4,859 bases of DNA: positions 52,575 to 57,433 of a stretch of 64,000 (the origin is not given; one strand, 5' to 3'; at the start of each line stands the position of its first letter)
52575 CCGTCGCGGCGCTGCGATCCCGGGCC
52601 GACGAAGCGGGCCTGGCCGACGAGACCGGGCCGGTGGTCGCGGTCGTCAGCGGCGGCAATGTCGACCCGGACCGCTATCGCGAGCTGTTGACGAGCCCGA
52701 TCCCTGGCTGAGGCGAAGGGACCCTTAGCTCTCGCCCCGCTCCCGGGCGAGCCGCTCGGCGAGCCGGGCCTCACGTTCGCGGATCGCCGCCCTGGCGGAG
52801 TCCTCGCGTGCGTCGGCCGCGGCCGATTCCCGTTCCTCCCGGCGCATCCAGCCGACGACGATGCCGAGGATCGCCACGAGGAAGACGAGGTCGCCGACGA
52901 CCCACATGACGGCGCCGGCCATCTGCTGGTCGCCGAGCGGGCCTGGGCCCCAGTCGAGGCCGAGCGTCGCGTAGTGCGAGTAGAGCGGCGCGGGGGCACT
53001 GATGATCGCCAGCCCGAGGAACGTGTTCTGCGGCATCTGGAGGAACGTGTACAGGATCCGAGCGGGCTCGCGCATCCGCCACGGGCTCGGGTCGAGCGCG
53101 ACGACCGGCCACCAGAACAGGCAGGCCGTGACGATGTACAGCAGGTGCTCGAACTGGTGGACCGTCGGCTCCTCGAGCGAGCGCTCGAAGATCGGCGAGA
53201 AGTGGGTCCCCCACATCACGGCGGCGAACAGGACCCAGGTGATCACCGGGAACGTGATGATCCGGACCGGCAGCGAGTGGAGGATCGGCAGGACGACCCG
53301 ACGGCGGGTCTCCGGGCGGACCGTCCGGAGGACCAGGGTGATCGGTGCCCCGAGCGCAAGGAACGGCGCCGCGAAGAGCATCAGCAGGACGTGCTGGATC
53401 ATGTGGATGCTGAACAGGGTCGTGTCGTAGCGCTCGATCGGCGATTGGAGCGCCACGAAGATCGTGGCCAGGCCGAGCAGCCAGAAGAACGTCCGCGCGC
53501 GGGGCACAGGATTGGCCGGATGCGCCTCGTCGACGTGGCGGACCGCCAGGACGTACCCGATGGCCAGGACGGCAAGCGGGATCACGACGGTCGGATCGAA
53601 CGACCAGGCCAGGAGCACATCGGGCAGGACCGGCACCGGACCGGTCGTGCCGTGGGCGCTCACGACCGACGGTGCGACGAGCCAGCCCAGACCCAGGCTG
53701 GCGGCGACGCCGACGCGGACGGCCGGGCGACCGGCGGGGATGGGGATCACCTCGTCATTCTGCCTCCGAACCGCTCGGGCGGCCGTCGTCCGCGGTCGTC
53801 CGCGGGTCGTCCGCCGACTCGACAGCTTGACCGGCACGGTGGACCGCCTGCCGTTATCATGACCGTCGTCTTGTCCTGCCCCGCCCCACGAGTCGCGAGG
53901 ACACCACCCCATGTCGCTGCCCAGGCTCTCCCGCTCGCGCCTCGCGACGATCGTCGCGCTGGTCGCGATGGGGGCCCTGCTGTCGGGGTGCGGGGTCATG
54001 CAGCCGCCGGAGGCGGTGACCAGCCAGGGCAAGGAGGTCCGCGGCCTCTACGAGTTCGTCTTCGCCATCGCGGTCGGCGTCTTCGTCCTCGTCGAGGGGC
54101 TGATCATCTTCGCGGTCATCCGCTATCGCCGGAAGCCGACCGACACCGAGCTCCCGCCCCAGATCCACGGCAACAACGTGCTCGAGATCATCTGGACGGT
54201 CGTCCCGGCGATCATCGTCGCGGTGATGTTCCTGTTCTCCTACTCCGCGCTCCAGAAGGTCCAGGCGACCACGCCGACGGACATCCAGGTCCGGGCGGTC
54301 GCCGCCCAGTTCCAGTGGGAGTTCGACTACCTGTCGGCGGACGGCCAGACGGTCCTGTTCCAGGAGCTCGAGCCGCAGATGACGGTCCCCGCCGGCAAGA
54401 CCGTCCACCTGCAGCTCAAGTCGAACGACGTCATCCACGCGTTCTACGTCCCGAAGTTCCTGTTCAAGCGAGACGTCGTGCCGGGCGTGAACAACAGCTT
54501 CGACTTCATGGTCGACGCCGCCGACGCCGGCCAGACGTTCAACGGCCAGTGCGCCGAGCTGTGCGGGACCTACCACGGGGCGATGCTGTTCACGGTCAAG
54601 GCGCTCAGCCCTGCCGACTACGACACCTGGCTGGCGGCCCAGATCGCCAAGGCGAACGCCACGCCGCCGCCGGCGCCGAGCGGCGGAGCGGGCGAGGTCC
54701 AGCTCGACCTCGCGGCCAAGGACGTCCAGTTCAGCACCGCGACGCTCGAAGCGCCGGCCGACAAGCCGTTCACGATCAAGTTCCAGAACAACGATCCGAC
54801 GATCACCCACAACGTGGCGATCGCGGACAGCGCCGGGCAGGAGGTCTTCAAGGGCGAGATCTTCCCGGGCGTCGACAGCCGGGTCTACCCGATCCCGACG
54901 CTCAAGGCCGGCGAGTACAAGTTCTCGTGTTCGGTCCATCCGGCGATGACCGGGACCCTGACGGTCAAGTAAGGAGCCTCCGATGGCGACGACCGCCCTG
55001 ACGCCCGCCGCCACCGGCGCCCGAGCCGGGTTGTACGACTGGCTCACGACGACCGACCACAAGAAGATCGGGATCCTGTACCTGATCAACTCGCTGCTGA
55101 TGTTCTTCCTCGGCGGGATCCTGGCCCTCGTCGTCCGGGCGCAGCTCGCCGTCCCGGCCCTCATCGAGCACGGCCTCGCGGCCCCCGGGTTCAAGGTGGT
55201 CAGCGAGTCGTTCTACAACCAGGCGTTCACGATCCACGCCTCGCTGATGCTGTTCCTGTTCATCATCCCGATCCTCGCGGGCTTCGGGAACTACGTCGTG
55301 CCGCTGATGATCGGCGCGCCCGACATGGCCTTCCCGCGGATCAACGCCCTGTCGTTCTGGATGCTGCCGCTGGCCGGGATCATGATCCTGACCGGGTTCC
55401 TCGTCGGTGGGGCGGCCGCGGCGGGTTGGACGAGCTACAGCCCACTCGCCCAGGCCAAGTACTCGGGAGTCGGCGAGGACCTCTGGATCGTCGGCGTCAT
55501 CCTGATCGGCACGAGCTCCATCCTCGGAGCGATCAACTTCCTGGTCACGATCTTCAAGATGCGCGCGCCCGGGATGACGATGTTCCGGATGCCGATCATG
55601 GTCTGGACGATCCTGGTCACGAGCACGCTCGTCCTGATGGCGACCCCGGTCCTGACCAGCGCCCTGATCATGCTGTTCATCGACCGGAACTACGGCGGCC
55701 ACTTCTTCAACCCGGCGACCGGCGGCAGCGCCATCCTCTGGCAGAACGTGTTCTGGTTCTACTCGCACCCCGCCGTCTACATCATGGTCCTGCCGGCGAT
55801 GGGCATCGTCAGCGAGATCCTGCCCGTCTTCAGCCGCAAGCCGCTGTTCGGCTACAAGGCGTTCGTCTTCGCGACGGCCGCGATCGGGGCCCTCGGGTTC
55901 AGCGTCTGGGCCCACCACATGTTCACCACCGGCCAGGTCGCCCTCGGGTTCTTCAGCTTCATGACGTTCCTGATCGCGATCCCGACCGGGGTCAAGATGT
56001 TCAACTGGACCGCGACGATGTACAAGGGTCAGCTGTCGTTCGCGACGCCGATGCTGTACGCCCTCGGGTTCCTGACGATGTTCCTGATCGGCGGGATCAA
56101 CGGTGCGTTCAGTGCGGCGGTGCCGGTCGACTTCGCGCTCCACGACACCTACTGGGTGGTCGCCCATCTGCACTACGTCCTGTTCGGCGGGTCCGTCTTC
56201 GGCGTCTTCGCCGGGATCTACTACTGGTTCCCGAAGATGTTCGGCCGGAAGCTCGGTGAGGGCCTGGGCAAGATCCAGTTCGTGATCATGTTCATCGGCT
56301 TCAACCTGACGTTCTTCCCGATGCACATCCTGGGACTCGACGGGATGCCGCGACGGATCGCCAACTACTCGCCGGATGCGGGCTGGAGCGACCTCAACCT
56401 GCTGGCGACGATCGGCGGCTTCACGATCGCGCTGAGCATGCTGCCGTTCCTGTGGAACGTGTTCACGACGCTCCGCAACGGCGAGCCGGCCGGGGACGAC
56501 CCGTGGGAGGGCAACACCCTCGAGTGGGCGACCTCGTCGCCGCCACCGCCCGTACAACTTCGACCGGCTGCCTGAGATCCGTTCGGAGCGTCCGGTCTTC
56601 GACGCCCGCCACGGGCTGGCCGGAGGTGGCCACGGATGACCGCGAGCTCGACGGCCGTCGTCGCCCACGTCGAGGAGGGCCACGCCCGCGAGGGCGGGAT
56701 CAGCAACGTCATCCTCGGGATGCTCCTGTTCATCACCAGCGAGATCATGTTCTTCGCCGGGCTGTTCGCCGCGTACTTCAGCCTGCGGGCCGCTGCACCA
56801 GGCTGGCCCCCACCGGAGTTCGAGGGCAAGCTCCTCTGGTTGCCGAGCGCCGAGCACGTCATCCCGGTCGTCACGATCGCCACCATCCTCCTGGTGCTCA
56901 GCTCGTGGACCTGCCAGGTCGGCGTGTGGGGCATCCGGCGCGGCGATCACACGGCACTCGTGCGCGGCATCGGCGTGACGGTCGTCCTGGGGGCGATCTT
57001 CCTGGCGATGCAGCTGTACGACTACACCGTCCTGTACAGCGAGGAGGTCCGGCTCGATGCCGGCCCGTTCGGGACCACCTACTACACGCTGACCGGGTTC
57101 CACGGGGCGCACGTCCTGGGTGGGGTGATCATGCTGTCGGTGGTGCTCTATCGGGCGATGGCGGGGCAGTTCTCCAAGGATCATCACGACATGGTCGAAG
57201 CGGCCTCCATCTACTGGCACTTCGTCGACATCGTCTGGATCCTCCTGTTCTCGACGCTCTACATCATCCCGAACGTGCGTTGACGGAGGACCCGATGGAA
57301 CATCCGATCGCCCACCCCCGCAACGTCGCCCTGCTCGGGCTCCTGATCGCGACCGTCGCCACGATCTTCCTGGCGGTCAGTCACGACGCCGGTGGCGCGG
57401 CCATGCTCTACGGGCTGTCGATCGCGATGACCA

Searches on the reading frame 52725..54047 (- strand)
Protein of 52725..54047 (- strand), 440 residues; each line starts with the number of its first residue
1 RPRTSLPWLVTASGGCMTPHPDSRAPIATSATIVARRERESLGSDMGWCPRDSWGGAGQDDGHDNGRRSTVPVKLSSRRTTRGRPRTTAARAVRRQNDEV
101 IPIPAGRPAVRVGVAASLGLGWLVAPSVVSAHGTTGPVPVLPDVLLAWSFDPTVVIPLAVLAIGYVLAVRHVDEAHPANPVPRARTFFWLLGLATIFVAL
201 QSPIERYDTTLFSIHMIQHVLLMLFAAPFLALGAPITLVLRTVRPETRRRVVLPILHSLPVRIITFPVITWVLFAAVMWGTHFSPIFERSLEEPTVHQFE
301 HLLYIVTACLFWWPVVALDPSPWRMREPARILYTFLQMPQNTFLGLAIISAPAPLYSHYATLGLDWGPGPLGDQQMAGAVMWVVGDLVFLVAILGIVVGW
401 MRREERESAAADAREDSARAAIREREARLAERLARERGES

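Call 44: search_protein_families(library=pfam, proteins=[window:52725-54047:-], max_evalue=0.0001)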
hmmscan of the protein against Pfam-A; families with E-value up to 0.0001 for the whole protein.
window:52725-54047:- (440 aa): 1 family
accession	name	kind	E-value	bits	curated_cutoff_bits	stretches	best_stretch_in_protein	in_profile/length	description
PF09678.15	Caa3_CtaG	-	1.9e-74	250.5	27.7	1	164-402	2-236/237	Cytochrome c oxidase caa3 assembly factor (Caa3_CtaG)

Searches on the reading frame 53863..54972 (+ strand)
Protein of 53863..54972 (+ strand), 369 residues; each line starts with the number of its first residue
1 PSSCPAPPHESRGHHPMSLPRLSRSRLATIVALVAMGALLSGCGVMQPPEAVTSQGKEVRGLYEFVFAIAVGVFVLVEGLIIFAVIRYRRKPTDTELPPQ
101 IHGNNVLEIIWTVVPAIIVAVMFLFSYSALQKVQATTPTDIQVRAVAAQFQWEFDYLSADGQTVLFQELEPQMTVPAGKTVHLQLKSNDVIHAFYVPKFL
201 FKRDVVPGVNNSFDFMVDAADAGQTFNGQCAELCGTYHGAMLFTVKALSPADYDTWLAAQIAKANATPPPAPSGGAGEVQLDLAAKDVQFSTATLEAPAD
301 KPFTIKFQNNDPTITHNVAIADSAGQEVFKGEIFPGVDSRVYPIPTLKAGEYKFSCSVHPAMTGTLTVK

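Call 44: search_protein_families(library=pfam, proteins=[window:53863-54972:+], max_evalue=0.0001)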
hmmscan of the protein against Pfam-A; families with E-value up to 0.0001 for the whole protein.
window:53863-54972:+ (369 aa): 3 families
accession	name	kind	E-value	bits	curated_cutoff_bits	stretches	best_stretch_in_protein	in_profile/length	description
PF13473.12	Cupredoxin_1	-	1.1e-16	61.2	27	1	276-368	18-104/104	Cupredoxin-like domain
PF00116.26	COX2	-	2e-14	54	22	1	168-247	43-119/120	Cytochrome C oxidase subunit II, periplasmic domain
PF02790.20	COX2_TM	-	2.2e-14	53.8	22.8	1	49-127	9-86/88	Cytochrome C oxidase subunit II, transmembrane domain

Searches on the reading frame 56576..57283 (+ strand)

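Call 44: search_protein_families(library=pfam, proteins=[window:56576-57283:+], max_evalue=0.0001)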
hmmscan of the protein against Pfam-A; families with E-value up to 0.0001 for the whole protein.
window:56576-57283:+ (235 aa): 2 families
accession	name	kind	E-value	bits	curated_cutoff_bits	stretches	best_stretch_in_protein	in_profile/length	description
PF00510.24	COX3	-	2e-33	116.8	23.8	1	45-230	76-255/258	Cytochrome c oxidase subunit III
PF04238.17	DUF420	-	1.3e-05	25.9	30.5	1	100-220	3-122/130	Protein of unknown function (DUF420)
